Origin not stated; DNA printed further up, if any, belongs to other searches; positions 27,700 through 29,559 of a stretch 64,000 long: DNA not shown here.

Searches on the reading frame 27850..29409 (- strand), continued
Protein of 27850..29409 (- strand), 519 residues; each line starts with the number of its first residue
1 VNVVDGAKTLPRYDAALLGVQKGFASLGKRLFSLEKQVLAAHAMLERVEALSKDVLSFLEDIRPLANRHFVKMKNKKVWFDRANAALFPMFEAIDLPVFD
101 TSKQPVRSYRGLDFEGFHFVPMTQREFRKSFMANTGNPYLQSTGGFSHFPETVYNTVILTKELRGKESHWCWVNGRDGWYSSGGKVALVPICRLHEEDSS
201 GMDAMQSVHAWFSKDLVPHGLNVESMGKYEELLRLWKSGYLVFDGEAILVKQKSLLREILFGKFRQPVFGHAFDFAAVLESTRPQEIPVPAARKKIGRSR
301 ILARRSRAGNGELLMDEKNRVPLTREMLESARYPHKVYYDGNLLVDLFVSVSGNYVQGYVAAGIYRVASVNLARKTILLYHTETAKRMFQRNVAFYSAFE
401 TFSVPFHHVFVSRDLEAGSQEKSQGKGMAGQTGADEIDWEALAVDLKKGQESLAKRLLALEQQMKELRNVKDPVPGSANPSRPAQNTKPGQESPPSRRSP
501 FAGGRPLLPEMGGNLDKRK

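Call 53: fold_search(model_id=the predicted structure, library=pdb)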
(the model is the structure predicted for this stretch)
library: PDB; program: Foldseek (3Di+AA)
matches with E <= 10: 172; with E <= 0.001: 0
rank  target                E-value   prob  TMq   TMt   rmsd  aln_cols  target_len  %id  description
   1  8uza_A                3.1e-01  0.51  0.10  0.06  11.6       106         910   14  Cryo-EM structure of GeoCas9 in complex with sgRNA and target DNA (released 2024-05-29)
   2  7r1d_C                3.3e-01  0.60  0.08  0.20  10.6       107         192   12  Structure of MuvB complex (released 2022-08-10)
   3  9b62_E                3.9e-01  0.04  0.07  0.11  50.1       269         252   10  Human RANBP2/RAN(GTP)/RANGAP1-SUMO1/UBC9/CRM1/RAN(GTP) - composite map and model (released 2024-10-16)
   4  6skf_BX               4.1e-01  0.28  0.08  0.28  11.3       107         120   16  Cryo-EM Structure of T. kodakarensis 70S ribosome (released 2020-07-29)
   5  8uzb_A                4.4e-01  0.57  0.10  0.06  11.4       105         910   12  Cryo-EM structure of iGeoCas9 in complex with sgRNA and target DNA (released 2024-05-29)
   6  1ox9_A                5.2e-01  0.21  0.10  0.33  12.2       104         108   15  Crystal structure of SspB-ssrA complex (released 2003-08-26)
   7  4a4e_MODEL_1_A        5.8e-01  0.60  0.07  0.50   7.0        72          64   11  Solution structure of SMN Tudor domain in complex with symmetrically dimethylated arginine (released 2011-11-30)
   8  7w30_D                6.2e-01  0.57  0.07  0.55   8.3        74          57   11  Tudor domain of SMN in complex with a small molecule (released 2022-10-05)
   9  9ar6_A                6.9e-01  0.44  0.10  0.05  13.8       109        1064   11  CryoEM structure of ThermoCas9 in pre-cleavage state bound with the DNA containing NNNNCCA PAM (released 2025-02-26)
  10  4j9h_A                7.8e-01  0.47  0.08  0.54   5.2        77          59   13  Crystal structure of the ABL-SH3 domain complexed with the designed high-affinity peptide ligand P7 at pH 8 (released 2014-01-29)
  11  8q9t_A                7.8e-01  0.10  0.08  0.05  16.8       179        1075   10  CryoEM structure of a S. Cerevisiae Ski238 complex bound to RNA (released 2023-11-29)
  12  2krs_MODEL_1_A        8.3e-01  0.47  0.10  0.52   9.7        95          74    5  Solution NMR structure of SH3 domain from CPF_0587 (fragment 415-479) from Clostridium perfringens. Northeast  (released 2010-01-26)
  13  1ju5_C                8.3e-01  0.38  0.08  0.51   6.0        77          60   14  Ternary complex of an Crk SH2 domain, Crk-derived phophopeptide, and Abl SH3 domain by NMR spectroscopy (released 2002-11-06)
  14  1ox8_A                8.3e-01  0.16  0.10  0.33  12.7       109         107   15  Crystal structure of SspB (released 2003-08-26)
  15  3egu                  8.7e-01  0.60  0.09  0.62   3.5        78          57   10  Crystal structure of the N114A mutant of ABL-SH3 domain (released 2009-09-15)
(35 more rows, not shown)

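Call 74: list_cluster_members(proteins=[P0131, P0133, P0135, P0020, P0007])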
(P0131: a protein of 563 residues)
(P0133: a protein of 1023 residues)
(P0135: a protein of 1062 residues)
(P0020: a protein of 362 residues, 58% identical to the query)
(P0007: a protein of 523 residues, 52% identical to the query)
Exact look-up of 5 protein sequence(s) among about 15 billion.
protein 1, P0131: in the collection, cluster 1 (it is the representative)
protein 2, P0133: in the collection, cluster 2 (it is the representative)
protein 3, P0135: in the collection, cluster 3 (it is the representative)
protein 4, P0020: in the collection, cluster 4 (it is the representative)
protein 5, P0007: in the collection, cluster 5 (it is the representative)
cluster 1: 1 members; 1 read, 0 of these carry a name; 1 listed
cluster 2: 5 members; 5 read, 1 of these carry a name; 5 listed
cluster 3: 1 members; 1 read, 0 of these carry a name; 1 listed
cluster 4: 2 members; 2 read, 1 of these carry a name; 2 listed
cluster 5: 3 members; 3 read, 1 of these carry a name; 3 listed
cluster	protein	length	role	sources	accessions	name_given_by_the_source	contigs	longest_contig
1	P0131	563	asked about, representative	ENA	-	-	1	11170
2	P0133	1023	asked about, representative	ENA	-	-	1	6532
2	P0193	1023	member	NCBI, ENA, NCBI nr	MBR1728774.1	MAG: hypothetical protein IJ728_04550 [Selenomonadaceae bacterium] | hypothetical protein [Selenomonadaceae bacterium]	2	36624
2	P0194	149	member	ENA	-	-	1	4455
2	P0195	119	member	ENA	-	-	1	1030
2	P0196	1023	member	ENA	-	-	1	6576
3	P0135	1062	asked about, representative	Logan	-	-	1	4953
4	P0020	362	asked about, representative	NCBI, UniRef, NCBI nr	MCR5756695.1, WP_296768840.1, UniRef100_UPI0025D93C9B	MAG: copper amine oxidase [Selenomonas sp.] | copper amine oxidase n=1 Tax=Selenomonas sp. TaxID=2053611 RepID=UPI0025D93C9B | copper amine oxidase [Selenomonas sp.]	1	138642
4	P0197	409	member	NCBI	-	-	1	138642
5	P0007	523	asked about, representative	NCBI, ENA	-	-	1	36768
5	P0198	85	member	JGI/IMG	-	hypothetical protein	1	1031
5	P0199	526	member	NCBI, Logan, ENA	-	-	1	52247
